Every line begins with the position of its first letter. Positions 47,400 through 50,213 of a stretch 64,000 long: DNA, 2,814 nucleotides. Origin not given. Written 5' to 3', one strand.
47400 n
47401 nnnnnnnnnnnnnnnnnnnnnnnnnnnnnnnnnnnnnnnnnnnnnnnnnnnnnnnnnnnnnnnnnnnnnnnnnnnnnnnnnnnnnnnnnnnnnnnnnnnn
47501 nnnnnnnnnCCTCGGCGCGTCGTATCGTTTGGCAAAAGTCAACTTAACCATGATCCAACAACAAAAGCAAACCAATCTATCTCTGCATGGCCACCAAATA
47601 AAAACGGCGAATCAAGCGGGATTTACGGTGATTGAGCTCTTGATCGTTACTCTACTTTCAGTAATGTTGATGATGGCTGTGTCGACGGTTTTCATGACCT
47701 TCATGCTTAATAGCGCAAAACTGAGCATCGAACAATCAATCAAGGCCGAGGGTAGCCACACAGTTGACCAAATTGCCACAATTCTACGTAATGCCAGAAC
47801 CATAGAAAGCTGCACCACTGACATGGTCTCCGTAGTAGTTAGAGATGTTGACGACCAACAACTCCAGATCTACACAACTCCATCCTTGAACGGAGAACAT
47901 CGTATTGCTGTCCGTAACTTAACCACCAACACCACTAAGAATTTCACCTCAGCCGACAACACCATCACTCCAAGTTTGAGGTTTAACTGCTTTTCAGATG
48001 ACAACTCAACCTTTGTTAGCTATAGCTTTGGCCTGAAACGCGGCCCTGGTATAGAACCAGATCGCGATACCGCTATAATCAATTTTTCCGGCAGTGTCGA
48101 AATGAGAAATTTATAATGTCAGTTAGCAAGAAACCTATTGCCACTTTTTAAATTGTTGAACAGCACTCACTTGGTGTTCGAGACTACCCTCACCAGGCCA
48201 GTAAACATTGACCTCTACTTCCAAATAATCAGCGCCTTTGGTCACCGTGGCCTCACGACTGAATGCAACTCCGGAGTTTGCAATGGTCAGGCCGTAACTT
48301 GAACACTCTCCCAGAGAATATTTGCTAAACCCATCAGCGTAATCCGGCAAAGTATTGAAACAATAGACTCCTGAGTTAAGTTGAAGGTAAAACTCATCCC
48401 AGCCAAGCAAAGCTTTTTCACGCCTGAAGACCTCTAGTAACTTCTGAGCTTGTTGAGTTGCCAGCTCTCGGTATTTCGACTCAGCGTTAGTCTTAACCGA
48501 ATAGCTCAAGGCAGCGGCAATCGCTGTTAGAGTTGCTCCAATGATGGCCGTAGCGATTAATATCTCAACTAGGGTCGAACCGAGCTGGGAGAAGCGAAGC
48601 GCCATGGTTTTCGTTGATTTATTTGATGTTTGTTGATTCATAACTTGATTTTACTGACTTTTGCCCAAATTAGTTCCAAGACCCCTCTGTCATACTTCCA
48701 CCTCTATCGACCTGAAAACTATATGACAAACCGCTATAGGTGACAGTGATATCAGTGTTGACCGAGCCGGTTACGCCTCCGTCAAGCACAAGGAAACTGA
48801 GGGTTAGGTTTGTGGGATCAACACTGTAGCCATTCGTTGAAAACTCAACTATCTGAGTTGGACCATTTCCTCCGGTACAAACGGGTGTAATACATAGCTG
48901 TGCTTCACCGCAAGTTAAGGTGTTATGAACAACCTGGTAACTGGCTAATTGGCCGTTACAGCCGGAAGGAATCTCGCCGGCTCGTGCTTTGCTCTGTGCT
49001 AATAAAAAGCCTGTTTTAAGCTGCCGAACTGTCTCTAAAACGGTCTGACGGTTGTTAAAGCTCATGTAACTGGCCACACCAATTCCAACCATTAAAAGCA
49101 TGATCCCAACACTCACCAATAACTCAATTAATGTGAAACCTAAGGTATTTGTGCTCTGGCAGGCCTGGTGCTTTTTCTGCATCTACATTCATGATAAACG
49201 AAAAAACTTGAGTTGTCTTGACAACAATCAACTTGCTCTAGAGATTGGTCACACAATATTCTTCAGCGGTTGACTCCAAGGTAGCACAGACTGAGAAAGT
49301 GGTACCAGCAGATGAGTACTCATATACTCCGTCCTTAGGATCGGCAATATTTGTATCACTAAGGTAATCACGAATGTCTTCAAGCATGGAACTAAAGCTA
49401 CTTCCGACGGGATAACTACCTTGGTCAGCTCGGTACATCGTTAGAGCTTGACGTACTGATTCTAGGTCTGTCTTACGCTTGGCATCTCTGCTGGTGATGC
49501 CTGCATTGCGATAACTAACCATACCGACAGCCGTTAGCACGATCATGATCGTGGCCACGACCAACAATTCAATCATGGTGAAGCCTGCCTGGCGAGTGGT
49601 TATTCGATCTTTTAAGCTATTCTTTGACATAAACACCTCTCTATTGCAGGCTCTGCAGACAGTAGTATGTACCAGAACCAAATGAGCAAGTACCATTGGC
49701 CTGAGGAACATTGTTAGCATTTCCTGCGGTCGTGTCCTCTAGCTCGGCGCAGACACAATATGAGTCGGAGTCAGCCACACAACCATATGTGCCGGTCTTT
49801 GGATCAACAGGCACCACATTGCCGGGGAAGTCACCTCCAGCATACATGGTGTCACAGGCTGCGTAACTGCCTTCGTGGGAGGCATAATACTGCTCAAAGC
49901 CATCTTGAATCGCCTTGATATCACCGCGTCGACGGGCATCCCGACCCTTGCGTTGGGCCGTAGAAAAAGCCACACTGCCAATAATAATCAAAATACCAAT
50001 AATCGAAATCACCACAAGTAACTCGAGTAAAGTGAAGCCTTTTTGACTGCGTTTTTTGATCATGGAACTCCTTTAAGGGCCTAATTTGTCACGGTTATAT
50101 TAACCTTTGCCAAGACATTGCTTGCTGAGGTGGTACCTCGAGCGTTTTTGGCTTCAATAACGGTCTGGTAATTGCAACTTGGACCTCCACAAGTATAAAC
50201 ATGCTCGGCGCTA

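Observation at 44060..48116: A 923-aa Cys-rich secreted protein co-transcribed into a pilin gene, a candidate novel pilus-tip adhesin module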

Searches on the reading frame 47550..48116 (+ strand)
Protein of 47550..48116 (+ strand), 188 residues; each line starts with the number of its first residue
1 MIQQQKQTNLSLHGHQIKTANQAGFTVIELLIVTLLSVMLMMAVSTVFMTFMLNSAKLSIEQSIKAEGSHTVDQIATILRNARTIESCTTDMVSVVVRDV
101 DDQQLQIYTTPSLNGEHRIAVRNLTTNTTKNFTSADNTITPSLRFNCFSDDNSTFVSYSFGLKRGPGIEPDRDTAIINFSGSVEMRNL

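Call 3: search_protein_families(library=pfam, proteins=[window:47550-48116:+], max_evalue=0.1)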
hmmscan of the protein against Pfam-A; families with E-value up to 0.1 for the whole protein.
window:47550-48116:+ (188 aa): 1 family
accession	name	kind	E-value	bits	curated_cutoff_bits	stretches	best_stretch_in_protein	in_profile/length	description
PF07963.17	N_methyl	-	0.00085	19.2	21.2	1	21-44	3-26/27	Prokaryotic N-terminal methylation motif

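Call 4: search_protein_families(library=ncbifam, proteins=[window:47550-48116:+], max_evalue=0.1)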
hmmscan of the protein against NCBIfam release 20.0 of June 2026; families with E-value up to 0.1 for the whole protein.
window:47550-48116:+ (188 aa): 7 families
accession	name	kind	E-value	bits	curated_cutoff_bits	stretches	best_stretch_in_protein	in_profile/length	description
NF007848.0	PRK10557.1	equivalog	0.00086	18.7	120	1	18-95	6-84/192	prepilin peptidase-dependent protein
TIGR02532.1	IV_pilin_GFxxxE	domain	0.01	15.7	16.3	1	22-44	1-23/24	prepilin-type N-terminal cleavage/methylation domain-containing protein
TIGR02596.1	TIGR02596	subfamily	0.03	14.4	70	1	25-62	1-37/196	Verru_Chthon cassette protein D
TIGR01708.2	typeII_sec_gspH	equivalog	0.033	14.2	80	1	22-46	1-26/169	type II secretion system minor pseudopilin GspH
NF041002.1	pilin_ComGF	equivalog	0.042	14.1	80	1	22-87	1-62/139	competence type IV pilus minor pilin ComGF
NF038304.1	EPS_HpsC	equivalog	0.058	13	200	1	17-66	15-68/318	hormogonium polysaccharide secretion pseudopilin HpsC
NF007800.0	PRK10506.1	equivalog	0.06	13.2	158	0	18-42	4-28/163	prepilin peptidase-dependent protein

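Call 57: search_protein_families(library=ncbifam, alignment_id=A5, max_evalue=0.01)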
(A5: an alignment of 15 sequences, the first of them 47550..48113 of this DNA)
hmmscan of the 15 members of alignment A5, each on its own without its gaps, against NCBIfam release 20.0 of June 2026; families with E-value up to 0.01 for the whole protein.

A. member 1, window:47550-48113:+ (188 aa): 1 family
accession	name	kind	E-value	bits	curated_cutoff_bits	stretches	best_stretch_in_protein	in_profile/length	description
NF007848.0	PRK10557.1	equivalog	0.00086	18.7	120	1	18-95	6-84/192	prepilin peptidase-dependent protein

B. families by the number of members that match (of 15 scanned): 17 families
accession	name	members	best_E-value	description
NF038304.1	EPS_HpsC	14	9.8e-06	hormogonium polysaccharide secretion pseudopilin HpsC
NF007848.0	PRK10557.1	12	1.6e-05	prepilin peptidase-dependent protein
NF041013.1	T4P_ComGE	10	3.9e-05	competence type IV pilus minor pilin ComGE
NF041002.1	pilin_ComGF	10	5.7e-05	competence type IV pilus minor pilin ComGF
TIGR02532.1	IV_pilin_GFxxxE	7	5e-06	prepilin-type N-terminal cleavage/methylation domain-containing protein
NF040982.1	ComGD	7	0.00077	competence type IV pilus minor pilin ComGD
TIGR01708.2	typeII_sec_gspH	5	0.00023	type II secretion system minor pseudopilin GspH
TIGR02599.1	TIGR02599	4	0.00057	Verru_Chthon cassette protein C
NF041775.1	typeIV_PilA_Myxo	4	0.0014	type IV pilin protein PilA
NF007800.0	PRK10506.1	3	0.00035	prepilin peptidase-dependent protein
NF051896.1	tapirin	2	0.0025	cellulose-binding protein tapirin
NF040999.1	pilin_ComGC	1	0.0015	competence type IV pilus major pilin ComGC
TIGR02596.1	TIGR02596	1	0.0049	Verru_Chthon cassette protein D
NF006453.0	PRK08808.1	1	0.0052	type II secretion system protein J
TIGR01711.1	gspJ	1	0.0054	type II secretion system minor pseudopilin GspJ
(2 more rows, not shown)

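Call 67: find_homologous_proteins(query=A5, max_evalue=0.00001)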
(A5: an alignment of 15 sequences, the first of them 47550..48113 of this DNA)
Query A5 (15 sequences) (188 aa, profile of the alignment): 24 proteins with E <= 0.00001 among 1320 candidates.
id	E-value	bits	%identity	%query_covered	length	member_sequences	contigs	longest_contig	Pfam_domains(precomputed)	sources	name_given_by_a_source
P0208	3.2e-56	208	30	88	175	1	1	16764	-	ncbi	-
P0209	7.9e-56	207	100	100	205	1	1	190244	-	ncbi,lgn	ncbi:MAG: hypothetical protein ACOZAN_03630 [Patescibacteria group bacterium]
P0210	2.0e-54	202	30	88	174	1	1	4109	-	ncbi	-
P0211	2.8e-51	192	32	90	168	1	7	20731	-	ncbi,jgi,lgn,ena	jgi:type II secretory pathway pseudopilin PulG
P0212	1.4e-50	189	30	88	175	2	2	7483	-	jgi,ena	-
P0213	1.7e-50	189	29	90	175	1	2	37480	-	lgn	-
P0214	3.6e-50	188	27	89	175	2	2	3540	-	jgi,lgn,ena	-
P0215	1.5e-48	183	29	88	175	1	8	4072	-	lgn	-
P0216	2.7e-45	172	28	94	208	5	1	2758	-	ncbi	-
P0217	3.4e-44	169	31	87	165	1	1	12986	-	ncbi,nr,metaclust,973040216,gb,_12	ncbi:MAG: hypothetical protein XD95_0303 [Microgenomates bacterium 39_7]|nr:MAG: hypothetical protei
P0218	4.6e-44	168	30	92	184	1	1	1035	-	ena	-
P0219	1.6e-43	166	31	75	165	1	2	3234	-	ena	-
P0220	5.0e-43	165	33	88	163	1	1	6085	-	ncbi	-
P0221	7.4e-43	164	34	90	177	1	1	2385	-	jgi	-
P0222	1.4e-41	160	30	91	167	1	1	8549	-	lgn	-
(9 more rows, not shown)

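Call 81: predict_structure(alignment_id=A7)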
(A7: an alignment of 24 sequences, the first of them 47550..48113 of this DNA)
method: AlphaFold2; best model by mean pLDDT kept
length: 188 residues; sequences in the alignment: 24
mean_pLDDT: 88.4   pTM: 0.75
mean pLDDT of the five models: 88.4, 87.2, 86.4, 85.5, 85.5
residues with pLDDT >= 90: 134; 70-90: 25; 50-70: 28; < 50: 1
segments of 3 or more residues with pLDDT < 50: none
pLDDT, mean of each block of 10 residues (from residue 1): 62 59 80 97 96 91 96 97 94 96 97 91 97 92 93 95 75 81 90
secondary structure, 60 per line:
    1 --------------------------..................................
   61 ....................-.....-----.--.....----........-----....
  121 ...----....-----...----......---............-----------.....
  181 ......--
elements in order: H27-80 E82-86 E95-99 E104-111 E117-123 E128-131 E137-139 E144-149 E153-164 E176-186

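Call 89: search_solved_structures(query=A7, max_evalue=1)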
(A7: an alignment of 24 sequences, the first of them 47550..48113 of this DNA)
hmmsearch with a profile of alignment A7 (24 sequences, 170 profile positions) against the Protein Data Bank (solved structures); distinct sequences matched with E-value up to 1: 4.
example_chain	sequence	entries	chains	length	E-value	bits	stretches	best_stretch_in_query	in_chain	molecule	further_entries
9egp_A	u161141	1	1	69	0.014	18.3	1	4-27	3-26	Geopilin domain 1 protein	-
9lab_B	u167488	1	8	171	0.02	17.9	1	7-53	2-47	MSHA major pilin subunit MshA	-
7tgg_A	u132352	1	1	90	0.02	17.8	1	4-29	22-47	Geopilin domain 1 protein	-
9laa_A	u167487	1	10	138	0.082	15.8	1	4-32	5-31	Type IV pilin protein PilA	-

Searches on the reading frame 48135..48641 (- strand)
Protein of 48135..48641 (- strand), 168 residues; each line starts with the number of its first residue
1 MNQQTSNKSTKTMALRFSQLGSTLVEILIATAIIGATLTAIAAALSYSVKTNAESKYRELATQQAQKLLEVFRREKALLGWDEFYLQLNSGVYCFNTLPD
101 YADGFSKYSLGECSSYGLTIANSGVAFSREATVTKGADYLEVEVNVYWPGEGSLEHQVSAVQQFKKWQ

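Call 3: search_protein_families(library=pfam, proteins=[window:48135-48641:-], max_evalue=0.1)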
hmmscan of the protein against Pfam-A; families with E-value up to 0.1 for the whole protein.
window:48135-48641:- (168 aa): 2 families
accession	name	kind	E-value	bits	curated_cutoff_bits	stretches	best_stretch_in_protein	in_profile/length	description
PF15879.10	MWFE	-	0.0031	18.2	27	1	25-69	2-46/55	NADH-ubiquinone oxidoreductase MWFE subunit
PF07963.17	N_methyl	-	0.0038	17.2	21.2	1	18-41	3-26/27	Prokaryotic N-terminal methylation motif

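Call 4: search_protein_families(library=ncbifam, proteins=[window:48135-48641:-], max_evalue=0.1)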
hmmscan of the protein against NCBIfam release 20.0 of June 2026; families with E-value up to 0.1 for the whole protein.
window:48135-48641:- (168 aa): 8 families
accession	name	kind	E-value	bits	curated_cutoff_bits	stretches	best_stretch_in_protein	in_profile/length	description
TIGR02523.1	type_IV_pilV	equivalog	6.5e-07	29.9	52.2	1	19-80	1-62/139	type IV pilus modification protein PilV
NF038303.1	EPS_HpsB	equivalog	1.6e-05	25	150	1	19-75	2-58/211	hormogonium polysaccharide secretion pseudopilin HpsB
NF047828.1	T3SSXpsI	equivalog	0.0011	18.9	150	1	19-78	1-60/132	type II secretion system protein XpsI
NF041013.1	T4P_ComGE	equivalog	0.0016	18.5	49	1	21-73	5-57/83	competence type IV pilus minor pilin ComGE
TIGR01708.2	typeII_sec_gspH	equivalog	0.0019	18.2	80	1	21-65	3-48/169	type II secretion system minor pseudopilin GspH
TIGR01707.1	gspI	equivalog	0.017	15.6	44.35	1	21-62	1-42/101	type II secretion system minor pseudopilin GspI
NF041775.1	typeIV_PilA_Myxo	equivalog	0.053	13.5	400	1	20-63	11-51/214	type IV pilin protein PilA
NF003640.0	PRK05277.1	equivalog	0.075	11.7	350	1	3-70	9-76/471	H(+)/Cl(-) exchange transporter ClcA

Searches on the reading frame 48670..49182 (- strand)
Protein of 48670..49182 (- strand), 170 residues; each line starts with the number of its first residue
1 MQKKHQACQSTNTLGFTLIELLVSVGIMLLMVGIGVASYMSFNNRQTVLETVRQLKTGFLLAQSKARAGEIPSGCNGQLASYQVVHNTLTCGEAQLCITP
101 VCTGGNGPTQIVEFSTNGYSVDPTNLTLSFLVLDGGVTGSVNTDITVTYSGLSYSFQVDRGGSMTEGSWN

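Call 3: search_protein_families(library=pfam, proteins=[window:48670-49182:-], max_evalue=0.1)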
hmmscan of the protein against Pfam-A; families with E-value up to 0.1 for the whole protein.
window:48670-49182:- (170 aa): 2 families
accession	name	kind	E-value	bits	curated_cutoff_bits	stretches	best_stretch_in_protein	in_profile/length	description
PF07963.17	N_methyl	-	0.00086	19.2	21.2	1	15-34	6-25/27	Prokaryotic N-terminal methylation motif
PF22483.2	Mu-transpos_C_2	-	0.061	13.5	27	0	109-124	19-34/73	Mu transposase, C-terminal domain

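Call 4: search_protein_families(library=ncbifam, proteins=[window:48670-49182:-], max_evalue=0.1)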
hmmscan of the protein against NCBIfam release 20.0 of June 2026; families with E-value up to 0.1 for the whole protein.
window:48670-49182:- (170 aa): 10 families
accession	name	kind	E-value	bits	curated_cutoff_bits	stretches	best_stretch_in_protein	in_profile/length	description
NF007800.0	PRK10506.1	equivalog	2.2e-07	30.8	158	1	11-66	6-61/163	prepilin peptidase-dependent protein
TIGR01708.2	typeII_sec_gspH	equivalog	1.4e-06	28.4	80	1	15-88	3-76/169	type II secretion system minor pseudopilin GspH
NF007862.0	PRK10574.1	equivalog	0.00011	22.4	138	1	13-47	4-38/145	prepilin peptidase-dependent pilin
NF040982.1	ComGD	equivalog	0.00029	21.3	70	1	15-68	3-56/139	competence type IV pilus minor pilin ComGD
TIGR01710.1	typeII_sec_gspG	equivalog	0.0016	18.4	88.85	1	15-57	2-44/134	type II secretion system major pseudopilin GspG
NF041775.1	typeIV_PilA_Myxo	equivalog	0.0018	18.3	400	1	14-59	11-56/214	type IV pilin protein PilA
NF041013.1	T4P_ComGE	equivalog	0.0043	17.1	49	1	14-41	4-31/83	competence type IV pilus minor pilin ComGE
TIGR02532.1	IV_pilin_GFxxxE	domain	0.019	14.8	16.3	1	15-35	3-23/24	prepilin-type N-terminal cleavage/methylation domain-containing protein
NF038304.1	EPS_HpsC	equivalog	0.057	13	200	1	6-32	13-39/318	hormogonium polysaccharide secretion pseudopilin HpsC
TIGR02599.1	TIGR02599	subfamily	0.073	12.3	256.5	1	15-34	1-20/361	Verru_Chthon cassette protein C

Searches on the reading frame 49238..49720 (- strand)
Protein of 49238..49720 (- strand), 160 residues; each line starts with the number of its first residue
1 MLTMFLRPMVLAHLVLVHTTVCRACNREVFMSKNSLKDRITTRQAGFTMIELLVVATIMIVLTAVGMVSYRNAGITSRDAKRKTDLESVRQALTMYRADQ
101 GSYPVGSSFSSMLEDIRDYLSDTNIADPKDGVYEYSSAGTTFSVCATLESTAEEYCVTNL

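Call 3: search_protein_families(library=pfam, proteins=[window:49238-49720:-], max_evalue=0.1)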
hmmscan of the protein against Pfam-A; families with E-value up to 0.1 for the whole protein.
window:49238-49720:- (160 aa): 5 families
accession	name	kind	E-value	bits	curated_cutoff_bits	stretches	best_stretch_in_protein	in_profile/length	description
PF07963.17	N_methyl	-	2.2e-05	24.3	21.2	1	43-65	3-25/27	Prokaryotic N-terminal methylation motif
PF08334.16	T2SSG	-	0.00067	20.1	21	1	77-139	9-80/108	Type II secretion system (T2SS), protein G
PF23276.1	TPR_24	-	0.0024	18.1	27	1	57-156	77-180/195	Fungal tetratrico peptide repeats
PF25686.1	Betaherpes_U91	-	0.0079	16.1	27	1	45-93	11-56/157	Betaherpesvirus U91 protein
PF16732.10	ComP_DUS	-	0.04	15.2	27.3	1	69-151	2-77/87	Type IV minor pilin ComP, DNA uptake sequence receptor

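Call 4: search_protein_families(library=ncbifam, proteins=[window:49238-49720:-], max_evalue=0.1)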
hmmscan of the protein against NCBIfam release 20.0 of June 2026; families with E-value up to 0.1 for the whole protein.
window:49238-49720:- (160 aa): 11 families
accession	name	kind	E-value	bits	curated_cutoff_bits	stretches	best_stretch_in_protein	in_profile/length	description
TIGR01710.1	typeII_sec_gspG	equivalog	4.4e-09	36.5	88.85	1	46-105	2-61/134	type II secretion system major pseudopilin GspG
NF007862.0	PRK10574.1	equivalog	5.7e-06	26.5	138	1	42-72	2-32/145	prepilin peptidase-dependent pilin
NF007800.0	PRK10506.1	equivalog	1.7e-05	24.7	158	1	39-72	3-36/163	prepilin peptidase-dependent protein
NF041775.1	typeIV_PilA_Myxo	equivalog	6.3e-05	23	400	1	39-99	5-65/214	type IV pilin protein PilA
TIGR01708.2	typeII_sec_gspH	equivalog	6.9e-05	22.9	80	1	44-78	1-35/169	type II secretion system minor pseudopilin GspH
NF040982.1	ComGD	equivalog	0.0059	17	70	1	44-73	1-29/139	competence type IV pilus minor pilin ComGD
NF038304.1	EPS_HpsC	equivalog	0.0066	16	200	1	30-68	5-43/318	hormogonium polysaccharide secretion pseudopilin HpsC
TIGR02532.1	IV_pilin_GFxxxE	domain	0.0081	16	16.3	1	44-65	1-22/24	prepilin-type N-terminal cleavage/methylation domain-containing protein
NF007814.1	PRK10523.1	equivalog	0.023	14.1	243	1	83-149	106-168/233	envelope stress response activation lipoprotein NlpE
NF006453.0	PRK08808.1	equivalog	0.028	13.5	295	1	42-81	4-43/211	type II secretion system protein J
NF040999.1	pilin_ComGC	equivalog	0.04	14.1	75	1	45-100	2-57/84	competence type IV pilus major pilin ComGC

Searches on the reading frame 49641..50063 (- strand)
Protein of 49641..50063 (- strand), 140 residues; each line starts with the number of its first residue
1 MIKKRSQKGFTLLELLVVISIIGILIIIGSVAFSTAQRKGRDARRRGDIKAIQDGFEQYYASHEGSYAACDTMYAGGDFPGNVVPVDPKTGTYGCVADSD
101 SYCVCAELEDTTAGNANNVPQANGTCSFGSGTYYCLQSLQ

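Call 3: search_protein_families(library=pfam, proteins=[window:49641-50063:-], max_evalue=0.1)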
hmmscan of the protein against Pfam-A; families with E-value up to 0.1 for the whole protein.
window:49641-50063:- (140 aa): 2 families
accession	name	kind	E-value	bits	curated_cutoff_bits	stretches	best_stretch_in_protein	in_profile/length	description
PF07963.17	N_methyl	-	2.2e-09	36.9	21.2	1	4-28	1-25/27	Prokaryotic N-terminal methylation motif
PF25184.1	YxzE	-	0.044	15.2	40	1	15-78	3-58/65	YxzE-like putative bacteriocin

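Call 4: search_protein_families(library=ncbifam, proteins=[window:49641-50063:-], max_evalue=0.1)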
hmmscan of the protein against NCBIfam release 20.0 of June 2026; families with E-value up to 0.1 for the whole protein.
window:49641-50063:- (140 aa): 17 families
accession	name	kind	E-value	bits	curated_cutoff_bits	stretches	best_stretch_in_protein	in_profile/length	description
TIGR02532.1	IV_pilin_GFxxxE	domain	3.1e-08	33.1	16.3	1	7-29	1-23/24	prepilin-type N-terminal cleavage/methylation domain-containing protein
TIGR01710.1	typeII_sec_gspG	equivalog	3e-07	30.5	88.85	1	8-60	1-53/134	type II secretion system major pseudopilin GspG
TIGR01708.2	typeII_sec_gspH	equivalog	6.6e-07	29.5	80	1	7-38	1-31/169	type II secretion system minor pseudopilin GspH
NF041775.1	typeIV_PilA_Myxo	equivalog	5.8e-06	26.4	400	1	7-61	10-64/214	type IV pilin protein PilA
NF040999.1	pilin_ComGC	equivalog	6e-06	26.4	75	1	7-75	1-68/84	competence type IV pilus major pilin ComGC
NF007862.0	PRK10574.1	equivalog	9.8e-06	25.7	138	1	6-38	3-35/145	prepilin peptidase-dependent pilin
NF007800.0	PRK10506.1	equivalog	2.9e-05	24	158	1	4-40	5-41/163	prepilin peptidase-dependent protein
NF040982.1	ComGD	equivalog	0.0004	20.8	70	1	7-37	1-31/139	competence type IV pilus minor pilin ComGD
NF041013.1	T4P_ComGE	equivalog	0.0014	18.6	49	1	6-38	2-34/83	competence type IV pilus minor pilin ComGE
TIGR02599.1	TIGR02599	subfamily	0.0014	17.9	256.5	1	9-57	1-50/361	Verru_Chthon cassette protein C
TIGR02596.1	TIGR02596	subfamily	0.0016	18.6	70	1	10-36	1-27/196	Verru_Chthon cassette protein D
NF041002.1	pilin_ComGF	equivalog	0.0083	16.3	80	1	7-39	1-33/139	competence type IV pilus minor pilin ComGF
NF045534.1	small_EYxxD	equivalog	0.023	14.4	29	1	16-43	10-36/37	EYxxD motif small membrane protein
NF038303.1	EPS_HpsB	equivalog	0.036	14.1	150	1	6-38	1-35/211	hormogonium polysaccharide secretion pseudopilin HpsB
NF038304.1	EPS_HpsC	equivalog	0.04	13.5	200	1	4-33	17-45/318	hormogonium polysaccharide secretion pseudopilin HpsC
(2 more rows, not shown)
